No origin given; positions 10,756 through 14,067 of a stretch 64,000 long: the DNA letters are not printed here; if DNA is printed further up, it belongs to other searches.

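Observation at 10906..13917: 1003-aa fusion of a NuoF-like FMN/NADH module with a GltD/NfnB-like FAD-NAD(P)H oxidoreductase as the FDH electron-transfer subunit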

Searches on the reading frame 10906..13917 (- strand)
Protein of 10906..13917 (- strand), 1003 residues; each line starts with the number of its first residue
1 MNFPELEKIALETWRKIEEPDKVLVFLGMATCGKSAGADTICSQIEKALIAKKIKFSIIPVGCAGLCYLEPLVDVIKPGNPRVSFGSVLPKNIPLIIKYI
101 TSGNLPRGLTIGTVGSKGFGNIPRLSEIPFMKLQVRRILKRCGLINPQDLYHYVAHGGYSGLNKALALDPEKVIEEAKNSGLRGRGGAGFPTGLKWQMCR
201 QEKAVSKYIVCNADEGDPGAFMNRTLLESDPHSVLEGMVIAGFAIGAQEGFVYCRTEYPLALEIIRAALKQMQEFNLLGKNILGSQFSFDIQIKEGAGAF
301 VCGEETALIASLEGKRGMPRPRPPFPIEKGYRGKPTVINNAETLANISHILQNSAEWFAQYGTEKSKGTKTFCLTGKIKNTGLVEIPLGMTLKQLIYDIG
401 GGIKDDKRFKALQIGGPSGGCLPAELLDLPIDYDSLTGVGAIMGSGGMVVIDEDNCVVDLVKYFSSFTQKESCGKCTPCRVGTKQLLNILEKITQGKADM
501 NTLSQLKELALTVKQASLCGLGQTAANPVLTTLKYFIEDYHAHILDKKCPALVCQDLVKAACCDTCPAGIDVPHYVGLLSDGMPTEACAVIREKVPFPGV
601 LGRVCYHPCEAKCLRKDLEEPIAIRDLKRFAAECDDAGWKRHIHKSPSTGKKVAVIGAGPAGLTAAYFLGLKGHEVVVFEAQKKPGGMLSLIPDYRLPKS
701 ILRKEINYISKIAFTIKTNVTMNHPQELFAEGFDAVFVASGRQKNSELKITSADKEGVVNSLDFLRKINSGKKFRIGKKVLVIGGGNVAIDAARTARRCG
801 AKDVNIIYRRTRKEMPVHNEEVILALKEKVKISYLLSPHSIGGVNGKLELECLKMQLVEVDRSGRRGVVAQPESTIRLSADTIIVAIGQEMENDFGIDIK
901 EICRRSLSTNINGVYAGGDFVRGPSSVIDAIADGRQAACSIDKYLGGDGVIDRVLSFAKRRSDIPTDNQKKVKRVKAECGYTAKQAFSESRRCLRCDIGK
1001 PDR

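Call 4: search_protein_families(library=pfam, proteins=[window:10906-13917:-], max_evalue=0.001)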
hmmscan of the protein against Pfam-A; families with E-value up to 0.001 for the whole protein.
window:10906-13917:- (1003 aa): 20 families
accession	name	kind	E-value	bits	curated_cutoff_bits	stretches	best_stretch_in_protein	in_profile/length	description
PF01512.22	Complex1_51K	-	7.3e-45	153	31.2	1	178-348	2-149/150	Nuo51 FMN-binding domain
PF10589.14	NADH_4Fe-4S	-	4.2e-32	110.3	23.5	1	459-543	1-85/85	NADH-ubiquinone oxidoreductase-F iron-sulfur binding region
PF07992.20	Pyr_redox_2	-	1.1e-24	87.8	26.1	1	651-934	1-291/291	Pyridine nucleotide-disulphide oxidoreductase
PF14691.11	Fer4_20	-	5e-17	62.2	25.8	1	554-634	24-107/113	Dihydroprymidine dehydrogenase domain II, 4Fe-4S cluster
PF13450.12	NAD_binding_8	-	3.3e-09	37.3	21.9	1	655-690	1-36/68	NAD(P)-binding Rossmann-like domain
PF13738.12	Pyr_redox_3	-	1.4e-08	34.8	30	1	736-822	128-208/305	Pyridine nucleotide-disulphide oxidoreductase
PF00070.33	Pyr_redox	-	4.8e-08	33.8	22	0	779-829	1-49/82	Pyridine nucleotide-disulphide oxidoreductase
PF10531.15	SLBB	-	1.4e-07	31.7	27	1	372-420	2-53/55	SLBB domain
PF12831.13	FAD_oxidored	-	1.3e-06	28.4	27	1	653-690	2-39/416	FAD dependent oxidoreductase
PF01266.30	DAO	-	2.6e-06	27.7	27.9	1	652-686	1-35/353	FAD dependent oxidoreductase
PF13241.12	NAD_binding_7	-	3e-06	28.2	22.1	0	777-815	7-44/104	Putative NAD(P)-binding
PF03486.20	HI0933_like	-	4.5e-06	26.7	50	1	652-687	2-37/244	HI0933-like protein Rossmann domain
PF01262.27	AlaDh_PNT_C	-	6.7e-06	26.1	23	0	779-813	30-63/214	Alanine dehydrogenase/PNT, C-terminal domain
PF01946.23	Thi4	-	9.1e-06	25.5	26.2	1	652-688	19-56/235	Thi4 family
PF01593.30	Amino_oxidase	-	1.7e-05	24.7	19.8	0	661-687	2-28/443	Flavin containing amine oxidoreductase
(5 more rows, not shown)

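Call 5: search_protein_families(library=ncbifam, proteins=[window:10906-13917:-], max_evalue=0.00001)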
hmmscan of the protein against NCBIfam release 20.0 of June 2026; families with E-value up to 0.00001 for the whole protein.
window:10906-13917:- (1003 aa): 39 families (the best 25 are shown)
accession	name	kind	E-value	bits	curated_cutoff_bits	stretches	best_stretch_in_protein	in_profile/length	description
TIGR01959.1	nuoF_fam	equivalog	7.8e-144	479.1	558.65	1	146-544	10-410/410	NADH-quinone oxidoreductase subunit NuoF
NF009410.0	PRK12771.1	subfamily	7.8e-122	407.7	516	1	513-996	4-511/566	NAD(P)-binding protein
NF009454.0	PRK12814.1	equivalog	1.6e-116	390.3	916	1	559-965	101-523/657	putative NADPH-dependent glutamate synthase small subunit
NF010120.0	PRK13596.1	equivalog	3.3e-114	381.8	389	1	148-546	18-419/433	NADH-quinone oxidoreductase subunit NuoF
NF008436.0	PRK11278.1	equivalog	1.5e-107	360.2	749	1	150-548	27-430/448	NADH-quinone oxidoreductase subunit NuoF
TIGR03315.1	Se_ygfK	equivalog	1.9e-99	333.5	835.3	1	550-997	435-887/1012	putative selenate reductase subunit YgfK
NF009414.0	PRK12778.1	equivalog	1e-88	298.5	1103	1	553-945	330-749/752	bifunctional dihydroorotate dehydrogenase B NAD binding subunit/NADPH-dependent glutamate synthase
TIGR01316.1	gltA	equivalog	1.2e-86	291.4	471.75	1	551-945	28-449/449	NADPH-dependent glutamate synthase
NF010590.0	PRK13984.1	equivalog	4.1e-73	246.5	946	1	560-946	196-607/611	putative oxidoreductase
NF009409.0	PRK12770.1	subfamily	2.8e-59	201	343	1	644-946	12-351/360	putative glutamate synthase subunit beta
NF009413.0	PRK12775.1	equivalog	1.5e-57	195.2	1895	1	553-948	332-757/1006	putative trifunctional 2-polyprenylphenol hydroxylase/glutamate synthase subunit beta/ferritin domain-containing protein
TIGR01318.1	gltD_gamma_fam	subfamily_domain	6.7e-57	193.1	482.95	1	551-946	39-466/467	glutamate synthase, small subunit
NF045663.1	diclust_near_Sec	equivalog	1.5e-54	185.3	530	2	554-754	12-212/759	pyridine nucleotide-disulfide oxidoreductase/dicluster-binding protein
NF009415.0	PRK12779.1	equivalog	3.1e-54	184.2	1519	1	558-975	206-657/944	putative bifunctional glutamate synthase subunit beta/2-polyprenylphenol hydroxylase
TIGR01317.1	GOGAT_sm_gam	subfamily_domain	1.8e-53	182.1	447.7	1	548-949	38-482/485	glutamate synthase small subunit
NF009408.0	PRK12769.1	equivalog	2.2e-53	181.4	1003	1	554-946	227-652/659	formate-dependent uric acid utilization protein AegA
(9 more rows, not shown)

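Call 12: find_homologous_proteins(query=window:10906-13917:-, max_evalue=1e-20)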
Query window:10906-13917:- (1003 aa): 8000 proteins with E <= 1e-20 among 8000 candidates; the best 120 are listed.
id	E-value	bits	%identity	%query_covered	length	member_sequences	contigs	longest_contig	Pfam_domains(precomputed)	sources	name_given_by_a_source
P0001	0.0e+0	2107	91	100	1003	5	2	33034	PF13241.13,PF13450.13,PF07992.21,PF00070.34,PF03486.21,PF12831.14,PF01946.24,PF10531.16,PF01266.31,PF10589.15,PF14691.12,PF00890.31,PF13738.13,PF01262.28,PF01512.23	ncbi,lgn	-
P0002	0.0e+0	2030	88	100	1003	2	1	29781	PF13450.13,PF07992.21,PF00070.34,PF03486.21,PF01134.29,PF12831.14,PF01946.24,PF10531.16,PF01266.31,PF10589.15,PF14691.12,PF02826.26,PF13738.13,PF01262.28,PF01512.23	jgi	jgi:NADH-quinone oxidoreductase subunit F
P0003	0.0e+0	1622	70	100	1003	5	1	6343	PF01946.24,PF10531.16,PF01266.31,PF10589.15,PF13450.13,PF14691.12,PF07992.21,PF00070.34,PF13738.13,PF03486.21,PF01512.23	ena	-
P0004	0.0e+0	1614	69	100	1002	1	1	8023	PF10531.16,PF10589.15,PF14691.12,PF07992.21,PF13738.13,PF01512.23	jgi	-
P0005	0.0e+0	1484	64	100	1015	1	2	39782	PF13450.13,PF07992.21,PF00070.34,PF03486.21,PF12831.14,PF01946.24,PF10531.16,PF01266.31,PF10589.15,PF14691.12,PF00890.31,PF13738.13,PF01262.28,PF01512.23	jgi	jgi:NADH-quinone oxidoreductase subunit F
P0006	0.0e+0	1241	55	100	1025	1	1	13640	PF10531.16,PF01266.31,PF10589.15,PF01593.31,PF13450.13,PF14691.12,PF07992.21,PF00070.34,PF13738.13,PF01262.28,PF01512.23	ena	-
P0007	0.0e+0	1233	55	100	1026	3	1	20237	PF10531.16,PF01266.31,PF10589.15,PF01593.31,PF13450.13,PF14691.12,PF07992.21,PF00070.34,PF13738.13,PF01512.23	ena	-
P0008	0.0e+0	1228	54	100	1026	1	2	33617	PF13450.13,PF07992.21,PF00070.34,PF12831.14,PF01946.24,PF10531.16,PF01266.31,PF10589.15,PF01593.31,PF14691.12,PF00890.31,PF13738.13,PF01262.28,PF01512.23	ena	-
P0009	0.0e+0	1227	54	100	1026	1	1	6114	PF13450.13,PF07992.21,PF00070.34,PF12831.14,PF01946.24,PF10531.16,PF01266.31,PF10589.15,PF01593.31,PF14691.12,PF00890.31,PF13738.13,PF01262.28,PF01512.23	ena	-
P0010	0.0e+0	1224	54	100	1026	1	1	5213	PF13450.13,PF07992.21,PF00070.34,PF03486.21,PF12831.14,PF01946.24,PF10531.16,PF01266.31,PF10589.15,PF01593.31,PF14691.12,PF00890.31,PF13738.13,PF01262.28,PF01512.23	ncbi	-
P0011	0.0e+0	1223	54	100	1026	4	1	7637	PF13450.13,PF07992.21,PF00070.34,PF03486.21,PF01494.26,PF12831.14,PF01946.24,PF10531.16,PF01266.31,PF10589.15,PF01593.31,PF14691.12,PF00890.31,PF13738.13,PF01512.23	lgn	-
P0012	0.0e+0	1222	54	100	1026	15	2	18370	PF13450.13,PF07992.21,PF00070.34,PF01946.24,PF10531.16,PF01266.31,PF10589.15,PF01593.31,PF14691.12,PF13738.13,PF01262.28,PF01512.23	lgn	-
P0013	0.0e+0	1219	55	100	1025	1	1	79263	PF10531.16,PF01266.31,PF10589.15,PF13450.13,PF14691.12,PF07992.21,PF00070.34,PF13738.13,PF01512.23,PF12831.14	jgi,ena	-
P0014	0.0e+0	1213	54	100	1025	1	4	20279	PF13450.13,PF07992.21,PF00070.34,PF03486.21,PF01134.29,PF12831.14,PF01946.24,PF01266.31,PF10589.15,PF01593.31,PF14691.12,PF00890.31,PF13738.13,PF01262.28,PF01512.23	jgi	jgi:NADH-quinone oxidoreductase subunit F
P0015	0.0e+0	1213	52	100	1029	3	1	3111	PF10531.16,PF01266.31,PF10589.15,PF13450.13,PF14691.12,PF07992.21,PF00070.34,PF13738.13,PF01512.23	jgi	-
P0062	0.0e+0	1127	87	56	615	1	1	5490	PF14697.12,PF10531.16,PF10589.15,PF12797.13,PF12837.13,PF00037.33,PF12838.13,PF01512.23,PF13237.12,PF13187.12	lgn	-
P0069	0.0e+0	1109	50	100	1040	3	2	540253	PF10531.16,PF01266.31,PF10589.15,PF13450.13,PF14691.12,PF07992.21,PF00070.34,PF13738.13,PF01512.23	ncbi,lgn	-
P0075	0.0e+0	1100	52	96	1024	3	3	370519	PF13241.13,PF13450.13,PF07992.21,PF00070.34,PF03486.21,PF01257.26,PF01134.29,PF12831.14,PF01946.24,PF10531.16,PF01266.31,PF10589.15,PF01593.31,PF14691.12,PF00890.31,PF13738.13,PF22461.3,PF01262.28,PF01512.23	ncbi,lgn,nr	ncbi:MAG: NADH-quinone oxidoreductase subunit NuoF [Candidatus Bipolaricaulota bacterium]|nr:NADH-qu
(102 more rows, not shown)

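Call 23: find_encoding_contigs(protein=P0062, flank=6000, max_places=3)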
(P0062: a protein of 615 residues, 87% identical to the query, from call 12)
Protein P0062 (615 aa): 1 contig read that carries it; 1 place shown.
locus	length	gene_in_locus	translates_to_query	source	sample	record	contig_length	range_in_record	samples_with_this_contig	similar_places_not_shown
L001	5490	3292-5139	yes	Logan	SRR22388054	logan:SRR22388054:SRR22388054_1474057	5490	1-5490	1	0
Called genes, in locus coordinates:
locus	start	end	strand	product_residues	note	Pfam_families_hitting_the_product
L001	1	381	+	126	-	?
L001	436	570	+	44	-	-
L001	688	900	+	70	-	-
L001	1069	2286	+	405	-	PF03453:MoeA_N, PF00994:MoCF_biosynth, PF03454:MoeA_C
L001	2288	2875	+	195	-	PF12804:NTP_transf_3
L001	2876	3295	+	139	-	PF01257:2Fe-2S_thioredx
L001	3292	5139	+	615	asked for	PF01512:Complex1_51K, PF10531:SLBB (weak), PF10589:NADH_4Fe-4S, PF00037:Fer4, PF12837:Fer4_6 (weak), PF12838:Fer4_7 (weak), PF13187:Fer4_9 (weak), PF13237:Fer4_10, +2 more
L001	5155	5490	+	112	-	?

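Call 24: find_encoding_contigs(protein=P0075, flank=8000, max_places=2)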
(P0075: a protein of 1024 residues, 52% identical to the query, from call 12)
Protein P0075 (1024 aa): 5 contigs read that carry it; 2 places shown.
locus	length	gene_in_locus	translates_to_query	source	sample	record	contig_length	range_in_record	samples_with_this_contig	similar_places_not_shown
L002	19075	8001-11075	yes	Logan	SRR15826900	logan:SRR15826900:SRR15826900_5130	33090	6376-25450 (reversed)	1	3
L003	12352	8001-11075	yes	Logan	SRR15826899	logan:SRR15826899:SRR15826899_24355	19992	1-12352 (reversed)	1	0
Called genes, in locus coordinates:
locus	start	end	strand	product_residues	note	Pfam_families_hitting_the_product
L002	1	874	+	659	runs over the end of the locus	PF00111:Fer2, PF17650:RACo_linker, PF17651:Raco_middle, PF14574:RACo_C_ter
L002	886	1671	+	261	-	PF00142:Fer4_NifH (faint), PF01656:CbiA, PF02374:ArsA_ATPase (weak), PF10609:ParA, PF13614:AAA_31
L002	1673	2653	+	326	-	PF03599:CdhD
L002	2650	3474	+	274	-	PF00809:Pterin_bind, PF03599:CdhD (faint)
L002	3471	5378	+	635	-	PF03063:Prismane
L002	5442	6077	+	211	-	PF12654:DUF3786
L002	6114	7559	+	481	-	PF01212:Beta_elim_lyase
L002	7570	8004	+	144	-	PF01257:2Fe-2S_thioredx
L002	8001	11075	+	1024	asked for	PF01257:2Fe-2S_thioredx (weak), PF01512:Complex1_51K, PF10531:SLBB (weak), PF10589:NADH_4Fe-4S, PF14691:Fer4_20, PF01266:DAO, PF07992:Pyr_redox_2, PF13450:NAD_binding_8, +11 more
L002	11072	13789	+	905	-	PF00111:Fer2 (weak), PF13510:Fer2_4, PF10588:NADH-G_4Fe-4S_3, PF12837:Fer4_6 (weak), PF12838:Fer4_7, PF04879:Molybdop_Fe4S4, PF00384:Molybdopterin, PF01568:Molydop_binding, +1 more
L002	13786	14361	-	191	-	-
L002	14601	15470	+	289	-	PF00763:THF_DHG_CYH, PF02882:THF_DHG_CYH_C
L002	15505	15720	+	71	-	-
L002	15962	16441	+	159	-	PF05048:NosD (weak), PF13229:Beta_helix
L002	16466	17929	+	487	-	PF00474:SSF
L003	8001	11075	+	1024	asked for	PF01257:2Fe-2S_thioredx (weak), PF01512:Complex1_51K, PF10531:SLBB (weak), PF10589:NADH_4Fe-4S, PF14691:Fer4_20, PF01266:DAO, PF07992:Pyr_redox_2, PF13450:NAD_binding_8, +11 more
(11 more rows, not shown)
